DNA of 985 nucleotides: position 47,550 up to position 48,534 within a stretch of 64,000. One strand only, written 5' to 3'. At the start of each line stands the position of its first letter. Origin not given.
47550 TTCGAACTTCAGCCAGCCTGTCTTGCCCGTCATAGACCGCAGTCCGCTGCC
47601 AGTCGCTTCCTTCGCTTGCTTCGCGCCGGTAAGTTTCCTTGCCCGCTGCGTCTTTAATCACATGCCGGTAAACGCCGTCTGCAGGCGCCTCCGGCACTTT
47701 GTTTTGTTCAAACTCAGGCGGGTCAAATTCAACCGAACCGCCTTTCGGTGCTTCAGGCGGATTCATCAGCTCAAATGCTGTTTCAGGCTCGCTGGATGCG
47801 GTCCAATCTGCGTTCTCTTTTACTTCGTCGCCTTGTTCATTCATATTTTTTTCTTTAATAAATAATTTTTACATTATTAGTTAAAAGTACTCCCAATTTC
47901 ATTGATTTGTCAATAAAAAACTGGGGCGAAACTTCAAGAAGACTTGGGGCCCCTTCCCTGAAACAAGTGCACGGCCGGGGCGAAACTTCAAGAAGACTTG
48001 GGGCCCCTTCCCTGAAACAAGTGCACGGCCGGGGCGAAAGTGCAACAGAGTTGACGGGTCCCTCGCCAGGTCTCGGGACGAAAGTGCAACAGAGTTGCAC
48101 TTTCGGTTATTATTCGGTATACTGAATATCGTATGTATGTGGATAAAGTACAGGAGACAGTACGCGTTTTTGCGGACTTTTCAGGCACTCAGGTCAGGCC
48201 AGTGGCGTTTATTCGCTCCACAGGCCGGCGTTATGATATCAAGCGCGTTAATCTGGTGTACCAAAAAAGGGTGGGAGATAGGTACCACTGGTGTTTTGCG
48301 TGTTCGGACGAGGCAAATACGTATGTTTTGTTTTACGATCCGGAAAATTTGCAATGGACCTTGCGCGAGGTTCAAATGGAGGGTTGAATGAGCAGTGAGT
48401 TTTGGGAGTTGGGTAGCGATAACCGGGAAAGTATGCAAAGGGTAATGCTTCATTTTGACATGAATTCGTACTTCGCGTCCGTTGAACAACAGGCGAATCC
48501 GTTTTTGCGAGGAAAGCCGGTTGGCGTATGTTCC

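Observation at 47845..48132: Two perfect 54-bp tandem repeats and a strong hairpin in the divergent promoter region upstream of the dinB-like operon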

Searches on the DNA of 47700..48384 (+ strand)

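Call 5: search_rna_families(source=window, start=47700, end=48300, threshold=evalue, max_evalue=10, show_alignments=3)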
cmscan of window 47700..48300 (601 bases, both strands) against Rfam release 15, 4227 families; matches with E-value up to 10: 1.
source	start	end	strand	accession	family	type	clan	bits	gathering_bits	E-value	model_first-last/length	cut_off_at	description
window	47845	48007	-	RF02638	EF0605_EF0606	Gene; sRNA;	-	14.6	219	3.7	1-179/179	no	Enterococcus sRNA EF0605_EF0606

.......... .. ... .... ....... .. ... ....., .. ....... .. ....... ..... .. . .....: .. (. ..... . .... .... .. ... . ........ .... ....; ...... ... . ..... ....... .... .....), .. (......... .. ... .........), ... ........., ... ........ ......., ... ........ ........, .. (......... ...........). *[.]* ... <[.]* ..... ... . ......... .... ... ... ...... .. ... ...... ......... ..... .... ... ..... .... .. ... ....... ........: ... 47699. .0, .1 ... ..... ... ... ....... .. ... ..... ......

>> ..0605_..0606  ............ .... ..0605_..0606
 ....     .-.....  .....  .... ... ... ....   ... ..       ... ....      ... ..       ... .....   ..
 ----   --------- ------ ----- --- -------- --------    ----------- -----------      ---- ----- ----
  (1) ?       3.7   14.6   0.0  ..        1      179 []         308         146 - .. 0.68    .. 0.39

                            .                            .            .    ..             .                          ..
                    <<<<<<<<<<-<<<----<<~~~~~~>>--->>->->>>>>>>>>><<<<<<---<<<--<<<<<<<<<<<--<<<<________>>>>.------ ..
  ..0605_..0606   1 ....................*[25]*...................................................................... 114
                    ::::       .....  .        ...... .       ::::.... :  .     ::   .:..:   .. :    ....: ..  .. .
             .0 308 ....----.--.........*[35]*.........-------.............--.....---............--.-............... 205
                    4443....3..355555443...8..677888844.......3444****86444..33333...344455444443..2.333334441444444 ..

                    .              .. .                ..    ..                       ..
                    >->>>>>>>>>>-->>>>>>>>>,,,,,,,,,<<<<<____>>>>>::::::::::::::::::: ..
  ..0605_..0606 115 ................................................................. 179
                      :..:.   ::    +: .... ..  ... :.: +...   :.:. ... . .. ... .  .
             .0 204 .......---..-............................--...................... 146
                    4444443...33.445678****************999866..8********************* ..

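Call 57: build_rna_model(alignment_id=A2, structure=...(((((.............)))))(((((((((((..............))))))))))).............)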
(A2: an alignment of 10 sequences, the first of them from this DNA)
Model R1 built from alignment A2 (10 sequences, 75 columns); structure: as given.
model positions 63; base pairs 16; branch points 1; effective number of sequences 3.23; information 0.888 bits per position. Calibrated on 0.2 Mb of random sequence (short: E-values are rough).
structure used (alignment columns):
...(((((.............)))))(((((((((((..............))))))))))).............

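Call 59: search_with_rna_model(model_id=R1, sources=[window, L002, L003, L006, L008, L011, L012, L013, L014, L015, L016, L017, L018, L019, L020, L022, L023, L024, L025, L026, L027, L028, L029, L030, L031, L032, L033, L034, L035, L036, L037, L038, L039, L040, L041, L042, L043, L044, L045, L046, L047, L048, L049, L050, L051, L052, L053, L054, L055, L056, L057, L058, L059, L060, L061, L062, L063, L064, L065, L066, L067, L068, L069, L070, L071, L072, L073, L074, L075, L076, L077, L078, L079, L080, L081, L082, L083, L084, L085, L086, L087, L088, L089, L090, L091, L092, L093, L094, L095, L096, L097, L098, L099, L100, L101, L102, L103, L105, L106, L107], max_evalue=1, make_alignment=true)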
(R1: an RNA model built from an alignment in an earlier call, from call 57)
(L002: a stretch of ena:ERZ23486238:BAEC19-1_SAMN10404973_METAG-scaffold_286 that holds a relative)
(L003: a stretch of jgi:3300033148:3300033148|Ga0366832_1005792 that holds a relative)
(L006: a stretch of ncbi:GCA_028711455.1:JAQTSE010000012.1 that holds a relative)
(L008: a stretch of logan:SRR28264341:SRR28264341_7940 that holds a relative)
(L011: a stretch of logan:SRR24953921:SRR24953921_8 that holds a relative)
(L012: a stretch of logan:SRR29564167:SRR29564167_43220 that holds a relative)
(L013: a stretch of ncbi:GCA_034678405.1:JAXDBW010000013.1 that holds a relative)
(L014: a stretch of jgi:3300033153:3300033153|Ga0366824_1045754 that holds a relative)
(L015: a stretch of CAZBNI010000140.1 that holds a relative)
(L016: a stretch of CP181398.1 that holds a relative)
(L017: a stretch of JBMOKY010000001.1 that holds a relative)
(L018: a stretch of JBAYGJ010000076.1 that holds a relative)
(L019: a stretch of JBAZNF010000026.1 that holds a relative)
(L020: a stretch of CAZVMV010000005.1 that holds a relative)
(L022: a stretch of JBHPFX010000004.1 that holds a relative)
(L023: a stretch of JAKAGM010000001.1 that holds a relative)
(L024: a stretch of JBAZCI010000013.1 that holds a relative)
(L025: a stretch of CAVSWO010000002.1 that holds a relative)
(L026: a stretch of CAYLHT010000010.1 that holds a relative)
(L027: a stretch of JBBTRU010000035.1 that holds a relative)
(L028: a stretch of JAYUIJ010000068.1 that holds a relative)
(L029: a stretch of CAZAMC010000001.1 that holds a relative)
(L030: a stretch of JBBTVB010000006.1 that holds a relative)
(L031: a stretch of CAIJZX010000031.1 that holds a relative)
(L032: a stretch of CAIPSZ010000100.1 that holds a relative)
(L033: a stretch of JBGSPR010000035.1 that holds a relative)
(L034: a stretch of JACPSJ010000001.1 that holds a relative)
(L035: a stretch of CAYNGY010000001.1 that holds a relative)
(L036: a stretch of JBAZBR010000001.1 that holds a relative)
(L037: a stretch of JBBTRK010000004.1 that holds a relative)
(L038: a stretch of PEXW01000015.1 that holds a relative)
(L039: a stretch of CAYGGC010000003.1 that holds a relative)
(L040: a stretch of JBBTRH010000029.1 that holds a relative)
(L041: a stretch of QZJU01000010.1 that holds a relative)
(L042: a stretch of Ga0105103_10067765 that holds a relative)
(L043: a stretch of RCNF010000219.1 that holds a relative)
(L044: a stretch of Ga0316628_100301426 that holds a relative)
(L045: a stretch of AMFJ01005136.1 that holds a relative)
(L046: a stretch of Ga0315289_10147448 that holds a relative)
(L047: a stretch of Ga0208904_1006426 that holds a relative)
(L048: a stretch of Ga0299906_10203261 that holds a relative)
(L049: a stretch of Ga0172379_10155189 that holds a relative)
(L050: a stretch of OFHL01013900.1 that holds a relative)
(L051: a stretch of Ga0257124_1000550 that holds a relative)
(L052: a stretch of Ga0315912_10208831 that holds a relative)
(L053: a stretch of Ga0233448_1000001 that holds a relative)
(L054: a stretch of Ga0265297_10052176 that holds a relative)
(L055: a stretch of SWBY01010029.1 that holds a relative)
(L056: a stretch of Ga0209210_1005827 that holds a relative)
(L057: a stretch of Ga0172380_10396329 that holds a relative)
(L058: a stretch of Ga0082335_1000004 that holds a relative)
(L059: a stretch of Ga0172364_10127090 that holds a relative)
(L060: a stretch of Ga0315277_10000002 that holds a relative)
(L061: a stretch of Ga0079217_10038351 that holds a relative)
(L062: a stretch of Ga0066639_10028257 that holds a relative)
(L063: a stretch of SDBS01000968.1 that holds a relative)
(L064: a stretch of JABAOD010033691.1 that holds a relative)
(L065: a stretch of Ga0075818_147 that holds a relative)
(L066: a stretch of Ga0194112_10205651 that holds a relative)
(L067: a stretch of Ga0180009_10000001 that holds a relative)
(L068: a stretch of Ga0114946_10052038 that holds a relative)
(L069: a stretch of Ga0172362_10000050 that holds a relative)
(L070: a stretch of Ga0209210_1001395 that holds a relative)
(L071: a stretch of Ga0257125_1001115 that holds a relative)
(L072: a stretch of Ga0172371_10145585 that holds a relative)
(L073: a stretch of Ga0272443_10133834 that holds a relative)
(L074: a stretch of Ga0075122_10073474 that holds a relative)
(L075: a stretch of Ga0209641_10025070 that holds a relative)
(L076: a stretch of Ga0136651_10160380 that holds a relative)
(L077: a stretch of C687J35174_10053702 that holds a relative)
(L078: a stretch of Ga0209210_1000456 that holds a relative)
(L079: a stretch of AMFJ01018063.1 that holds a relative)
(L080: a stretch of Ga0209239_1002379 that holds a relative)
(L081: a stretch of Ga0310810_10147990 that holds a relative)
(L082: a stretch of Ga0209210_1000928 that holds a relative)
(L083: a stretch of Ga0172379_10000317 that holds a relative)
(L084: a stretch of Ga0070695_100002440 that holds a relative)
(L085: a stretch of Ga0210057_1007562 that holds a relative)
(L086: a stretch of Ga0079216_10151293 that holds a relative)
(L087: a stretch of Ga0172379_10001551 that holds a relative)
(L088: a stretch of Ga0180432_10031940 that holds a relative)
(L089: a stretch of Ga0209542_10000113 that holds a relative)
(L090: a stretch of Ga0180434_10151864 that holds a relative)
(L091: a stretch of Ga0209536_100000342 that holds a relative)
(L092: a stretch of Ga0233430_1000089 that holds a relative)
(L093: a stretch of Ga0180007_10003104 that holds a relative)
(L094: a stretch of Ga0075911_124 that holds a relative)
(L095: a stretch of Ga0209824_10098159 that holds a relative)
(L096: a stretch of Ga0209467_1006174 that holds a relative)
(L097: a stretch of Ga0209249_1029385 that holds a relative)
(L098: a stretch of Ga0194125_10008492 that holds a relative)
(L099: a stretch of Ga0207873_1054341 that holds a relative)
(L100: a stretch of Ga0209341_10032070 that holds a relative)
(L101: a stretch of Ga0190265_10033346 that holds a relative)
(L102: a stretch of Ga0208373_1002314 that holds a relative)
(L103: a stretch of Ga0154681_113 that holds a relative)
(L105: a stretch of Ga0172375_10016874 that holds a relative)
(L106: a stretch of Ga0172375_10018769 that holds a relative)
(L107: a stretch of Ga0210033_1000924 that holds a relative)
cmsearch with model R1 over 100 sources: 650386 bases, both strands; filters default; matches with E-value up to 1: 75.
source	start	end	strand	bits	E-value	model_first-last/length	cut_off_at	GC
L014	2924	2985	+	79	1.5e-20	1-63/63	no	0.5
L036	2413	2477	+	74.3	4e-19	1-63/63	no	0.45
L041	2327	2395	+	73.7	6.2e-19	1-63/63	no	0.52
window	48055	48117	+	73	1e-18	1-63/63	no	0.56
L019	2142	2208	+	72.1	1.9e-18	1-63/63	no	0.55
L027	2413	2474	+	71.6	2.5e-18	1-63/63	no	0.58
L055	8598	8660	+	71.6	2.6e-18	1-63/63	no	0.29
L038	2324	2386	+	68.9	1.7e-17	1-63/63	no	0.46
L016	2413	2484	+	67.1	5.7e-17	1-63/63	no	0.4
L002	2909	2985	+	57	5.9e-14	1-63/63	no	0.45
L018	2116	2191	+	56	1.2e-13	1-63/63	no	0.5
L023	2363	2435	+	51.9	2e-12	1-63/63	no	0.48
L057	635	711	+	49.8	9e-12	1-63/63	no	0.58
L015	406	482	+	47.1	5.5e-11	1-63/63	no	0.39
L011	2911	2985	+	43.9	5e-10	1-63/63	no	0.55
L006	2922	2985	+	42.3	1.5e-09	1-63/63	no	0.44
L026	2297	2363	+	40.4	5.6e-09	1-63/63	no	0.55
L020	2399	2472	+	36.5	8.5e-08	1-63/63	no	0.49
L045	862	930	-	35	2.5e-07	1-63/63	no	0.48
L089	12510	12579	+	31.6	2.5e-06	1-63/63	no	0.39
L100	653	722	-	31.6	2.5e-06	1-63/63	no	0.39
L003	2913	2985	+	30.8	4.5e-06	1-63/63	no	0.47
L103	1703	1771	-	25.8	0.00014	1-63/63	no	0.41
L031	2378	2445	+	25.8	0.00014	1-63/63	no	0.43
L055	6991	7051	+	25.5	0.00017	1-63/63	no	0.31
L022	2404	2480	+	24.6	0.0003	1-63/63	no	0.4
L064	1981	2074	-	24.5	0.00033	1-63/63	no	0.59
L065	3551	3622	-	24.2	0.00042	1-63/63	no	0.4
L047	2881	2972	+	23.2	0.00083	1-63/63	no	0.41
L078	7574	7699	-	22.1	0.0017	1-63/63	no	0.43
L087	2618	2680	+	20.5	0.0051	1-63/63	no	0.46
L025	2382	2430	+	19.7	0.0094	1-63/63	no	0.43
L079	1046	1109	-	19.7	0.0094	1-63/63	no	0.42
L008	2922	2988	+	19.2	0.013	1-63/63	no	0.46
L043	4879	4934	+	18.9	0.016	1-63/63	no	0.41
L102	11230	11297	+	18.7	0.018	1-63/63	no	0.34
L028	121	157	+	18.7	0.019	1-63/63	no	0.41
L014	2819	2890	+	18.4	0.022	1-63/63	no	0.5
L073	1130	1171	+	18.3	0.024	1-63/63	no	0.31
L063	5829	5882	+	18.2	0.026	1-63/63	no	0.39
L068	1181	1238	-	18.2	0.026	1-63/63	no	0.47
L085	10026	10119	-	18.2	0.026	1-63/63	no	0.44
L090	695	750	-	18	0.03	1-63/63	no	0.38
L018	2038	2100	+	17.8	0.034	1-63/63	no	0.6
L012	2816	2872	+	17.7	0.036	1-63/63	no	0.39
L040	2375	2430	+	16.8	0.067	1-63/63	no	0.57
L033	2427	2473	+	16.8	0.069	1-63/63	no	0.38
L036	2330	2387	+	16.6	0.076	1-63/63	no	0.5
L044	19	75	+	16.6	0.076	1-63/63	no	0.42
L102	11314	11367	-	16.6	0.078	1-63/63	no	0.3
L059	1029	1069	+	16.5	0.084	1-63/63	no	0.34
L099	1323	1402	-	16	0.12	1-63/63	no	0.65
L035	2405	2443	+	15.9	0.12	1-63/63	no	0.46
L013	2476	2543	+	15.6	0.15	1-63/63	no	0.46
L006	2868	2913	+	15.4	0.17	4-52/63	no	0.59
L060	1791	1853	-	15.3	0.19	1-63/63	no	0.4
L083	491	541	-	15.1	0.22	1-63/63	no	0.43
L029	2411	2474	+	15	0.24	1-63/63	no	0.45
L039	2385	2433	+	14.8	0.27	1-63/63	no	0.45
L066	1258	1302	-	14.1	0.45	1-63/63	no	0.42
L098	8553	8597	-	14.1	0.45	1-63/63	no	0.42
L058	982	1024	+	14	0.46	1-63/63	no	0.37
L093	3791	3856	-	14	0.47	1-63/63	no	0.3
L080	1589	1629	+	14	0.48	1-63/63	no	0.56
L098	5446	5503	-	13.9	0.5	1-63/63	no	0.43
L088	101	206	+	13.9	0.52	1-63/63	no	0.43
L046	309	365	-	13.8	0.53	1-63/63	no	0.35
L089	12511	12558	-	13.6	0.61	4-50/63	no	0.4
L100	674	721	+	13.6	0.61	4-50/63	no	0.4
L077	3877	3930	-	13.4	0.71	1-63/63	no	0.43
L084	7172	7246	+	13.4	0.71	1-63/63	no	0.59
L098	8968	9014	-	13.3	0.74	1-63/63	no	0.38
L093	8902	8970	-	13.3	0.77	1-63/63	no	0.41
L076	938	992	-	13.2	0.8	1-63/63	no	0.42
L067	1933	1987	+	13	0.91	1-63/63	no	0.35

Alignment A3: 75 matches aligned to the model, 191 columns, each read 5' to 3' on its own strand. Consensus structure (alignment columns), stored with it:
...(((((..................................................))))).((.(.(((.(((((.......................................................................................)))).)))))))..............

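Call 60: search_with_rna_model(model_id=R1, sources=[L108, L109, L110, L111, L112, L113, L114, L115, L116, L117, L118, L119, L120, L121, L122, L123, L124, L125, L126, L127, L128, L129, L130, L131, L132, L133, L134, L135, L136, L137, L138, L139, L140, L141, L142, L143, L144, L145, L146, L147, L148, L149, L151, L152, L153, L154, L155, L156, L157, L158, L159, L160, L161], max_evalue=1)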
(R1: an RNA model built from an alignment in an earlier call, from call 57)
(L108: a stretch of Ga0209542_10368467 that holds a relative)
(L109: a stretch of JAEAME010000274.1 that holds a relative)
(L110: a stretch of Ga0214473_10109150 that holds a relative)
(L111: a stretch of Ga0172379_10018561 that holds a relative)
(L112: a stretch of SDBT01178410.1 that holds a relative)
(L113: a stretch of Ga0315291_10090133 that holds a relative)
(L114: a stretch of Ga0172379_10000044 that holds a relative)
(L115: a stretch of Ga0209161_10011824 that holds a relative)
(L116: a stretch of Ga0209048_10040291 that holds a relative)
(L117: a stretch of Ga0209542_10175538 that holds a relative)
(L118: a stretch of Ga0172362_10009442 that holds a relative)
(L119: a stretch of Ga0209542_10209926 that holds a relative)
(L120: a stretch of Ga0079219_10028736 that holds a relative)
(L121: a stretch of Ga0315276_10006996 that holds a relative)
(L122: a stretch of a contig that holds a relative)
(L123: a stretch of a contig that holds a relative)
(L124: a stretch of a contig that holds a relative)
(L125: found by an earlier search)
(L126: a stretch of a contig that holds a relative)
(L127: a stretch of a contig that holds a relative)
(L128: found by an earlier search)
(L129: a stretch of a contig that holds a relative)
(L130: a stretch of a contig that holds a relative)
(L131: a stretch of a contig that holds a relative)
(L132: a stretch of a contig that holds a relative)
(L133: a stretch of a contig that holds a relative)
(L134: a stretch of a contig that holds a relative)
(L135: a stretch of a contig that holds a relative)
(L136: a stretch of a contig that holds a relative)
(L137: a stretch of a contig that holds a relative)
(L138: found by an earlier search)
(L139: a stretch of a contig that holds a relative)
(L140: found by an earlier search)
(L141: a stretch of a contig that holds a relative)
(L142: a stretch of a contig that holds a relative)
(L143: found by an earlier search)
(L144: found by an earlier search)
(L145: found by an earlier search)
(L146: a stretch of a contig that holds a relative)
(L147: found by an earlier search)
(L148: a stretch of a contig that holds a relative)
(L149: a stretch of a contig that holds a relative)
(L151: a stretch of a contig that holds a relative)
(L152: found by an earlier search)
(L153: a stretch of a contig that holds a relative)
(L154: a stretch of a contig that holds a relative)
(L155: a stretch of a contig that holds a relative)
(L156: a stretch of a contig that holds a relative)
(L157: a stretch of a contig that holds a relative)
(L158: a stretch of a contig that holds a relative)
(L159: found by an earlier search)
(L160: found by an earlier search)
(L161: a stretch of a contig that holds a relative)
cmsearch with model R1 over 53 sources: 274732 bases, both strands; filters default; matches with E-value up to 1: 40.
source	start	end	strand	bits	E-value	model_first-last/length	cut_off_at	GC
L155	1576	1637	+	75.1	9.4e-20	1-63/63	no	0.45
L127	3155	3222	+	30.7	1.9e-06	1-63/63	no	0.4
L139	161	215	-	26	5.1e-05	1-63/63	no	0.31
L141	355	438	-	24.6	0.00013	1-63/63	no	0.48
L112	1130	1185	+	20.8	0.0019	1-63/63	no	0.41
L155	1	52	+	20.7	0.0019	28-63/63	5'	0.31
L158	605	657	+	19.9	0.0033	1-63/63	no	0.43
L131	1107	1157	+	19.4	0.0048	1-63/63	no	0.31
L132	1802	1867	+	18.5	0.0086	1-63/63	no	0.61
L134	814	878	-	18.5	0.0091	1-63/63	no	0.35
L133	82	155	+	18.5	0.0091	1-63/63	no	0.51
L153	4491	4577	+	18.2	0.011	1-63/63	no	0.56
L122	2015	2057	+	17.9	0.014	1-63/63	no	0.37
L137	6461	6503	-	17.5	0.017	1-63/63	no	0.3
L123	792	860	+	16.8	0.029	1-63/63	no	0.48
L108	456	509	+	16.6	0.033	1-63/63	no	0.3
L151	4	57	-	16.4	0.037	1-63/63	no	0.5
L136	3026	3126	-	16.4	0.039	1-63/63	no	0.52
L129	487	531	-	16.2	0.042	1-63/63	no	0.47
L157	7373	7480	-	16.1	0.048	1-63/63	no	0.63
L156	1963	2006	-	15.7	0.062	1-63/63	no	0.36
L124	5089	5172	-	15.5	0.071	1-63/63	no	0.4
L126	6717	6785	+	14.7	0.12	1-63/63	no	0.54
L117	817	859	+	14.3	0.16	1-63/63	no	0.44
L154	1009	1063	+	14.3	0.16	1-63/63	no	0.42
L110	1582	1624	-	14.3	0.17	1-63/63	no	0.44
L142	1632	1715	-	13.7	0.24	1-63/63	no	0.42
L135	1558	1625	-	13.6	0.26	1-63/63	no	0.47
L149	269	379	+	13.6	0.26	1-63/63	no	0.59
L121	7895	7935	-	13.5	0.28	1-63/63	no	0.32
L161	177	271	-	13.3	0.31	1-63/63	no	0.41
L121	7950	7971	+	12.7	0.47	4-24/63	no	0.73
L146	2435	2493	-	12.7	0.48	1-63/63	no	0.37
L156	1213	1292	-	12.6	0.52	1-63/63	no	0.4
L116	471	511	-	12.5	0.54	1-63/63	no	0.39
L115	4995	5047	-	12.4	0.59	1-63/63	no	0.6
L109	9917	9960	+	12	0.8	1-63/63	no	0.41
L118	5738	5801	+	11.9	0.85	1-63/63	no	0.33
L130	2330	2393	+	11.9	0.85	1-63/63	no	0.33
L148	2795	2872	-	11.8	0.93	1-63/63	no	0.38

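Call 61: search_with_rna_model(model_id=R1, sources=[window, L002, L006, L011, L014, L015, L016, L018, L019, L020, L023, L026, L027, L036, L038, L041, L045, L055, L057, L155], max_evalue=0.000001, make_alignment=true, show_alignments=0)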
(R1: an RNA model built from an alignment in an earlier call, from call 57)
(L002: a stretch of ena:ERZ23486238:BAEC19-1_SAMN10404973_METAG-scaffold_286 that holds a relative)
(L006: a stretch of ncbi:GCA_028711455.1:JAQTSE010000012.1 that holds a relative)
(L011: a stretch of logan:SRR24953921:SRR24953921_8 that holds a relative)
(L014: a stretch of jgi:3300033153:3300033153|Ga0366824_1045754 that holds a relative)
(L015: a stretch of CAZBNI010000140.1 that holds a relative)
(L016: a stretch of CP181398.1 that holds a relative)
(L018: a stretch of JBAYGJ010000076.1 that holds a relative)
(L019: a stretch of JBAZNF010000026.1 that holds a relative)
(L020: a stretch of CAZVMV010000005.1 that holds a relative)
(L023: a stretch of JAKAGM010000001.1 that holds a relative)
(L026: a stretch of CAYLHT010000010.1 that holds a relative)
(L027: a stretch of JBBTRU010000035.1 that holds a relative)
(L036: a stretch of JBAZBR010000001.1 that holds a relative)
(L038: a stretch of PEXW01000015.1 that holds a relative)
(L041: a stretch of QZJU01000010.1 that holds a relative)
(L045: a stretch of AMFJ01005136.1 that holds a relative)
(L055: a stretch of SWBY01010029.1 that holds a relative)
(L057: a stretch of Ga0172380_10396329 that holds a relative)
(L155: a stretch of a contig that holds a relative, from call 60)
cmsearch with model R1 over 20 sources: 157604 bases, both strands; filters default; matches with E-value up to 0.000001: 20.
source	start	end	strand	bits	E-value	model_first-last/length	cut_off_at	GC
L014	2924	2985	+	79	3.7e-21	1-63/63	no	0.5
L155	1576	1637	+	75.1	5.4e-20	1-63/63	no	0.45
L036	2413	2477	+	74.3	9.7e-20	1-63/63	no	0.45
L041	2327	2395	+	73.7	1.5e-19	1-63/63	no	0.52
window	48055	48117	+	73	2.4e-19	1-63/63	no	0.56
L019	2142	2208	+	72.1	4.5e-19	1-63/63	no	0.55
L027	2413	2474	+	71.6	6.2e-19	1-63/63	no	0.58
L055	8598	8660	+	71.6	6.2e-19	1-63/63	no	0.29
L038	2324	2386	+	68.9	4e-18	1-63/63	no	0.46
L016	2413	2484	+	67.1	1.4e-17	1-63/63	no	0.4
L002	2909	2985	+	57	1.4e-14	1-63/63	no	0.45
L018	2116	2191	+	56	2.9e-14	1-63/63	no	0.5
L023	2363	2435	+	51.9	5e-13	1-63/63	no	0.48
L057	635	711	+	49.8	2.2e-12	1-63/63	no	0.58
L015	406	482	+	47.1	1.3e-11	1-63/63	no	0.39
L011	2911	2985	+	43.9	1.2e-10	1-63/63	no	0.55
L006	2922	2985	+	42.3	3.7e-10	1-63/63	no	0.44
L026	2297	2363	+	40.4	1.3e-09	1-63/63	no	0.55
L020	2399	2472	+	36.5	2.1e-08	1-63/63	no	0.49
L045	862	930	-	35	5.9e-08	1-63/63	no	0.48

Alignment A4: 20 matches aligned to the model, 129 columns, each read 5' to 3' on its own strand. Consensus structure (alignment columns), stored with it:
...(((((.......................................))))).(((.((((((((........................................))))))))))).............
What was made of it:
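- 48055..48117 (+): Complete proximal module as matched by covariance model R1 (73 bits, E about 1e-18): hairpin A + hairpin B + operator. calls 57, 59, 61
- Covariance model R1 gives 20 strong hits (35-79 bits), all at small-ORF or dinB SOS promoters (calls 59-61).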
